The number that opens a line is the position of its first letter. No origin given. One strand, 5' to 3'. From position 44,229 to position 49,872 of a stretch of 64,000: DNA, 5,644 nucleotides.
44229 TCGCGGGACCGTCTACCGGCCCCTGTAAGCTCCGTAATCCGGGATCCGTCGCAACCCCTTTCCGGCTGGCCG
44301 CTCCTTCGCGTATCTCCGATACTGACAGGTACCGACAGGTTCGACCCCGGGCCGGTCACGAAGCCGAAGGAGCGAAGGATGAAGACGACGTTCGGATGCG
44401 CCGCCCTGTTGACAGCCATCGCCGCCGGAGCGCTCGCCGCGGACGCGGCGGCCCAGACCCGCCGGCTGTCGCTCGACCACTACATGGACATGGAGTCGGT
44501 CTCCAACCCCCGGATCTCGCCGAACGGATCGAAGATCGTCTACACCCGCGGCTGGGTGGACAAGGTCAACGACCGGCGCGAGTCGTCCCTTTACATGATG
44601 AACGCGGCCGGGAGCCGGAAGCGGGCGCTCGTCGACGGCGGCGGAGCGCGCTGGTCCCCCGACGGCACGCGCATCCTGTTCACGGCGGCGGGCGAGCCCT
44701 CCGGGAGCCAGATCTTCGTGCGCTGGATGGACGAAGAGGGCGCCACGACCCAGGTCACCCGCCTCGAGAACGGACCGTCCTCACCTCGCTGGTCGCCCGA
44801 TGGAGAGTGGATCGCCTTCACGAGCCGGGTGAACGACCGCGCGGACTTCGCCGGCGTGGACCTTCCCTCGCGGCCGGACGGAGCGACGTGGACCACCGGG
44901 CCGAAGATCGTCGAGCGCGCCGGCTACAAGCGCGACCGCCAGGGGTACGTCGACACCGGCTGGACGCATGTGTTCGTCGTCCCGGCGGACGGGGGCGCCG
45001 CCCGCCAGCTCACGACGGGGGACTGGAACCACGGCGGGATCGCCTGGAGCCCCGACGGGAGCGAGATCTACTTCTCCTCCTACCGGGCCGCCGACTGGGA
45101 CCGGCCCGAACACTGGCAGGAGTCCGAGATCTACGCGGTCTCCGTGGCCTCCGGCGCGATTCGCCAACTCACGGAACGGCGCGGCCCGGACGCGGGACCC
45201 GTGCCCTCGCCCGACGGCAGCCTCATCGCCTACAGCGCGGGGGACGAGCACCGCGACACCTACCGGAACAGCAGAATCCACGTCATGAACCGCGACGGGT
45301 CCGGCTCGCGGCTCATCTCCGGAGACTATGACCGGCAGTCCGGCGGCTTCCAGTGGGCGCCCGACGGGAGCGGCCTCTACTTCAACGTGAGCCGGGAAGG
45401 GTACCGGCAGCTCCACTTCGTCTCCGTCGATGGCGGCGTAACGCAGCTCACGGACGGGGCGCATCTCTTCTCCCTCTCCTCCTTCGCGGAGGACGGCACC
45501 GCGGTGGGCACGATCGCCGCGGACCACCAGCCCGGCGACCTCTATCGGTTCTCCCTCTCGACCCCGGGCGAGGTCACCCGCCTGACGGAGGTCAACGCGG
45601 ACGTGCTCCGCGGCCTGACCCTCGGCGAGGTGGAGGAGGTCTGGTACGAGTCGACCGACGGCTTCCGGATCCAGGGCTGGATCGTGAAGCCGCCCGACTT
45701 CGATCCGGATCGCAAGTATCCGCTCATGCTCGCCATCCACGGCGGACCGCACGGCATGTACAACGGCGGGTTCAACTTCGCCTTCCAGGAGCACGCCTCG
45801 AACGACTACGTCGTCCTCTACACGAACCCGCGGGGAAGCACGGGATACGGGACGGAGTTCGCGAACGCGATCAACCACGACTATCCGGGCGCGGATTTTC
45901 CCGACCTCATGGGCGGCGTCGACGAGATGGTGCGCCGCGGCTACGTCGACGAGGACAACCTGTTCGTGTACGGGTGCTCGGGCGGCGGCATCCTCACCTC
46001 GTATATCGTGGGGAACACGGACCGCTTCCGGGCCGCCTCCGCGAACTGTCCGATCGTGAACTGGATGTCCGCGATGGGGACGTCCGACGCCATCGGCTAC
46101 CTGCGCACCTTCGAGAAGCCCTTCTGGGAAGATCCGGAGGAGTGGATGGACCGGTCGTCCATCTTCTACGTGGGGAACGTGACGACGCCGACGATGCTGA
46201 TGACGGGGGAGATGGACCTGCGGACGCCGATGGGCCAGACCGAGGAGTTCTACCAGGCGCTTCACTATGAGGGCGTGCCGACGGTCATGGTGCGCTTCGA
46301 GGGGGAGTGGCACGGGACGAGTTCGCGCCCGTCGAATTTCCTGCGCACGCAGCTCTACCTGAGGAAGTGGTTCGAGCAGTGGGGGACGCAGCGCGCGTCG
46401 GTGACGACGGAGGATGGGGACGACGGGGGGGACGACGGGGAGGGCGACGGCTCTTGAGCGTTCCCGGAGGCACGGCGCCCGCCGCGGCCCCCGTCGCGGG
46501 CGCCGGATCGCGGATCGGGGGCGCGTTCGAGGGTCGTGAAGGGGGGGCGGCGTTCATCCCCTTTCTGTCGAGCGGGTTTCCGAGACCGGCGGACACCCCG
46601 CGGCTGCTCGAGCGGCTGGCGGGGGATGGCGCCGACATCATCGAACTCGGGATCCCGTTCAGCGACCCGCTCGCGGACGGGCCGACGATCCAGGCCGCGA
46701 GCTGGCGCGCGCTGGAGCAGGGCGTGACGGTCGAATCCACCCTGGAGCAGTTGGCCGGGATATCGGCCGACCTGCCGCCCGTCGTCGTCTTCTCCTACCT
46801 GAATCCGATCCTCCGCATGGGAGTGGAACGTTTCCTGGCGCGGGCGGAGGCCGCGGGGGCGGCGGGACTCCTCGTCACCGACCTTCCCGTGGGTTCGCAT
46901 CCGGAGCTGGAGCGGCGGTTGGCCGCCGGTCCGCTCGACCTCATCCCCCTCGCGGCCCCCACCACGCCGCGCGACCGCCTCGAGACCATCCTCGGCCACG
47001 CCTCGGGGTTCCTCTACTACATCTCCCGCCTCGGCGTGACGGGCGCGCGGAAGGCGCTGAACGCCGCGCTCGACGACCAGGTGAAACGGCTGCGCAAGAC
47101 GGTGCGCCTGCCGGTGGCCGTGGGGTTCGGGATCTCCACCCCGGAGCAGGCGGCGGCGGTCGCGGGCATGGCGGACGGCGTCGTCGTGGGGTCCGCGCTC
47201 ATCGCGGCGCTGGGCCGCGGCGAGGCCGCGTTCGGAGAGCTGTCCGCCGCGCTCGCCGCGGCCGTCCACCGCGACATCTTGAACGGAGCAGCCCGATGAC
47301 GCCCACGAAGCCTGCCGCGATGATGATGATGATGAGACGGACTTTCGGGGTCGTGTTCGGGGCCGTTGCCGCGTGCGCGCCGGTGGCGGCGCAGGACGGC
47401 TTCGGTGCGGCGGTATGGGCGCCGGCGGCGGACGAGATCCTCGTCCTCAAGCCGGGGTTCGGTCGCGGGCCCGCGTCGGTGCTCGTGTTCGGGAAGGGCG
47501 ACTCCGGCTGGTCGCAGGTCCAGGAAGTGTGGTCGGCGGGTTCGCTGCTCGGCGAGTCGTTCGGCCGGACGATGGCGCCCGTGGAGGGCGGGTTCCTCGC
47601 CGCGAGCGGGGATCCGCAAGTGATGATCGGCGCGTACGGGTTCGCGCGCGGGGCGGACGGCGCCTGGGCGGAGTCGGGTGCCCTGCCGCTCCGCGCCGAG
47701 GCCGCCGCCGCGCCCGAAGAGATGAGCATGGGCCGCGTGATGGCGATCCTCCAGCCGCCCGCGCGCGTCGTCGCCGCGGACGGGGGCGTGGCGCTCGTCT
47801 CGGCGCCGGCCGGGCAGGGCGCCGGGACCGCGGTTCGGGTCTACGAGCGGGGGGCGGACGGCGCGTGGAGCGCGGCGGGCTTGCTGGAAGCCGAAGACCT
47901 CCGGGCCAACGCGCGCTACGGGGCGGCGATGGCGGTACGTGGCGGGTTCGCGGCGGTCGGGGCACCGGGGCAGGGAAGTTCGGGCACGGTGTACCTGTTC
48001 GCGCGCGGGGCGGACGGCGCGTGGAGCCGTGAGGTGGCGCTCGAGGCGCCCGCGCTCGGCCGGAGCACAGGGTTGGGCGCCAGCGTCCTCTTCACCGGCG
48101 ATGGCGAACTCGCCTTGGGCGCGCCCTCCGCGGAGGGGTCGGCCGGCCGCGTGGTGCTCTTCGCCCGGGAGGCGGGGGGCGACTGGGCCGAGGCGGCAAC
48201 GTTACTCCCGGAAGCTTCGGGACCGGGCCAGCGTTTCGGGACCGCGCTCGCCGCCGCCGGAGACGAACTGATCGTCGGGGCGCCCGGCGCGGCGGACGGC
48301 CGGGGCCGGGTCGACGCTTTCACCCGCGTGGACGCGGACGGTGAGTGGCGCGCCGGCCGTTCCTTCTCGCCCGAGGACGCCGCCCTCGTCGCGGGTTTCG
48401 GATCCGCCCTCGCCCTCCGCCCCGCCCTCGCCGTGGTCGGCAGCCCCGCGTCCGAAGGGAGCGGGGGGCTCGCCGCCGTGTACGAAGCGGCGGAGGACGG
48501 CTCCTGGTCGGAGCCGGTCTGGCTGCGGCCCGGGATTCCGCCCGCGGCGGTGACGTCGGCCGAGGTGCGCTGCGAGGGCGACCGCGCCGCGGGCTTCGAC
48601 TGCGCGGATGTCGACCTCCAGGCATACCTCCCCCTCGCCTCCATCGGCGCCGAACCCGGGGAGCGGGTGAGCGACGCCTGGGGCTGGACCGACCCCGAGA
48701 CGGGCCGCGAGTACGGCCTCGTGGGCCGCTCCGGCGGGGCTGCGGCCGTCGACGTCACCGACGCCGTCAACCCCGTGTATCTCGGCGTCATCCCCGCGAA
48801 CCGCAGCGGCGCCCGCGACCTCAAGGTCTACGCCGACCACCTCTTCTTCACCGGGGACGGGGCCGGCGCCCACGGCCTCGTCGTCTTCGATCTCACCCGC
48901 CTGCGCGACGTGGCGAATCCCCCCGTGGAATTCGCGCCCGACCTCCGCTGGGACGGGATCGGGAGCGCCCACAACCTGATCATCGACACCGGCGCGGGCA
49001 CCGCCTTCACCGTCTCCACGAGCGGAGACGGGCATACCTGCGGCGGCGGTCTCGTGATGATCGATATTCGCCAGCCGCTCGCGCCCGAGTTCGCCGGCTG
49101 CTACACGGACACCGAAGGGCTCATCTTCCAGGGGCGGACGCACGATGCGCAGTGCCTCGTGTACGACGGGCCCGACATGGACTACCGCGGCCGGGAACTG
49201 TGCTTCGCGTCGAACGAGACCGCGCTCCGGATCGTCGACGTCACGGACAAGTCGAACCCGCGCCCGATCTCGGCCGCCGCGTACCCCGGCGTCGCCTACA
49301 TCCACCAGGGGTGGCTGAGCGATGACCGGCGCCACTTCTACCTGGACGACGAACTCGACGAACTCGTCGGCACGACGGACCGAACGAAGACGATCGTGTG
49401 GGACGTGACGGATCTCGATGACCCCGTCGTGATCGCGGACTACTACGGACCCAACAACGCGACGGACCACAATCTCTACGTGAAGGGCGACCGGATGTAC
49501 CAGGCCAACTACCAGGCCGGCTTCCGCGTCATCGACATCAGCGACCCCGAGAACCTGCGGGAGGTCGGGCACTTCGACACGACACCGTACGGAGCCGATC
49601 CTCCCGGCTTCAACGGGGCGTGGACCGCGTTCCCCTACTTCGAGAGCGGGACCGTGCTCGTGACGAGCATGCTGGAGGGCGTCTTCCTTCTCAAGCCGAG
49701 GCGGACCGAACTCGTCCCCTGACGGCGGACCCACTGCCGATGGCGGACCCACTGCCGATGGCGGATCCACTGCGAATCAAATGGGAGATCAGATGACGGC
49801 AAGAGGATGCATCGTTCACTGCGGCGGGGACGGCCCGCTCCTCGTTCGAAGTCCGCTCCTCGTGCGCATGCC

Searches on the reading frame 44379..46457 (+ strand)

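Call 34: search_protein_families(library=pfam, proteins=[window:44379-46457:+], max_evalue=0.00001)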
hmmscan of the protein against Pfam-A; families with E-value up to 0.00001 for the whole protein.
window:44379-46457:+ (692 aa): 3 families
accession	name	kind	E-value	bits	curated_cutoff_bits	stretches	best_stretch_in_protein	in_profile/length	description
PF00326.27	Peptidase_S9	-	5.9e-44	150.5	22.6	1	466-668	4-209/213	Prolyl oligopeptidase family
PF07676.18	PD40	-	4.1e-27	93.9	20.9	0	209-238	2-32/38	WD40-like Beta Propeller Repeat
PF00930.27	DPPIV_N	-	5.7e-18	65.2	22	1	192-281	256-341/354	Dipeptidyl peptidase IV (DPP IV) N-terminal region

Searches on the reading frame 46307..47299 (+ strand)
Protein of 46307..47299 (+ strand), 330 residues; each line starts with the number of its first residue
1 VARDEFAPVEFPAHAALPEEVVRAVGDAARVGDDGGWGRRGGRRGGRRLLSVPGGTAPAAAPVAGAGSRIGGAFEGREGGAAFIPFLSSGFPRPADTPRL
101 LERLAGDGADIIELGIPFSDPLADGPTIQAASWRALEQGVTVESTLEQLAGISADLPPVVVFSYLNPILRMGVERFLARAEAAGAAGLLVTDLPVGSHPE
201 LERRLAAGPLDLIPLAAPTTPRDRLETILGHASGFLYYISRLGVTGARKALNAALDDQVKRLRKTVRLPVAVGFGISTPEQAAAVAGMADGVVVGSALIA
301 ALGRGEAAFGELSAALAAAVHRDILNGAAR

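Call 34: search_protein_families(library=pfam, proteins=[window:46307-47299:+], max_evalue=0.00001)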
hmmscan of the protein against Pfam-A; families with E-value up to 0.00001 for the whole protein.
window:46307-47299:+ (330 aa): 1 family
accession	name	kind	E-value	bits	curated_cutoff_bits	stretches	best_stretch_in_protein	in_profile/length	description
PF00290.26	Trp_syntA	-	3.6e-80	269.1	27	1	78-304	7-235/259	Tryptophan synthase alpha chain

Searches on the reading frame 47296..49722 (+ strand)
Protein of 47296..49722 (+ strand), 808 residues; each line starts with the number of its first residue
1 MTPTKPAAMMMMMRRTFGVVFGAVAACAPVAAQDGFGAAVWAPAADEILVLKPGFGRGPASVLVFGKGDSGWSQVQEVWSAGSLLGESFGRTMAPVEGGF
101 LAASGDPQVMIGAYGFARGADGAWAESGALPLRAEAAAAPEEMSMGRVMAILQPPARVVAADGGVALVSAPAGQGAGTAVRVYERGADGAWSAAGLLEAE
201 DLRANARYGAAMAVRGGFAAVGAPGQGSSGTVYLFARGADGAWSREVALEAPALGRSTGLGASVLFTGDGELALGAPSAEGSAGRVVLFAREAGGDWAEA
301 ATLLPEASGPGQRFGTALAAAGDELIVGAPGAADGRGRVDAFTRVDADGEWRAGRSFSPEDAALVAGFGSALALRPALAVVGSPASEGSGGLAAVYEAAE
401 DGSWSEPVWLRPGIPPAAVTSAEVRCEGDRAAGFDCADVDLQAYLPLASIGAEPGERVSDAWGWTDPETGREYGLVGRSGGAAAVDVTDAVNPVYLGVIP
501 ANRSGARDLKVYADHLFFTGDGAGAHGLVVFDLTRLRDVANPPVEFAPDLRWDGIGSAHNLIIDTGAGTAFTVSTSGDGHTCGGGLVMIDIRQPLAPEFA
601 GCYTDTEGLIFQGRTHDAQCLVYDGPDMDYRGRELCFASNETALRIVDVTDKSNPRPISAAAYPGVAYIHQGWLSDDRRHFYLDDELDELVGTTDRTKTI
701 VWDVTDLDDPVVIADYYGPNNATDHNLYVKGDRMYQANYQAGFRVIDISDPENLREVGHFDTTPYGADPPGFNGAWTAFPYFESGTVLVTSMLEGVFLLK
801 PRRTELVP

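Call 34: search_protein_families(library=pfam, proteins=[window:47296-49722:+], max_evalue=0.00001)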
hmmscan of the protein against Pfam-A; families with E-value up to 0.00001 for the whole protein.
window:47296-49722:+ (808 aa): 2 families
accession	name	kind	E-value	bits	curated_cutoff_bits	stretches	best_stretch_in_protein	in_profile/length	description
PF14312.12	FG-GAP_2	-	7.4e-10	39.3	23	0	297-335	1-39/49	FG-GAP repeat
PF08309.17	LVIVD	-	2.1e-07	30.6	20.2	0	726-762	6-42/42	LVIVD repeat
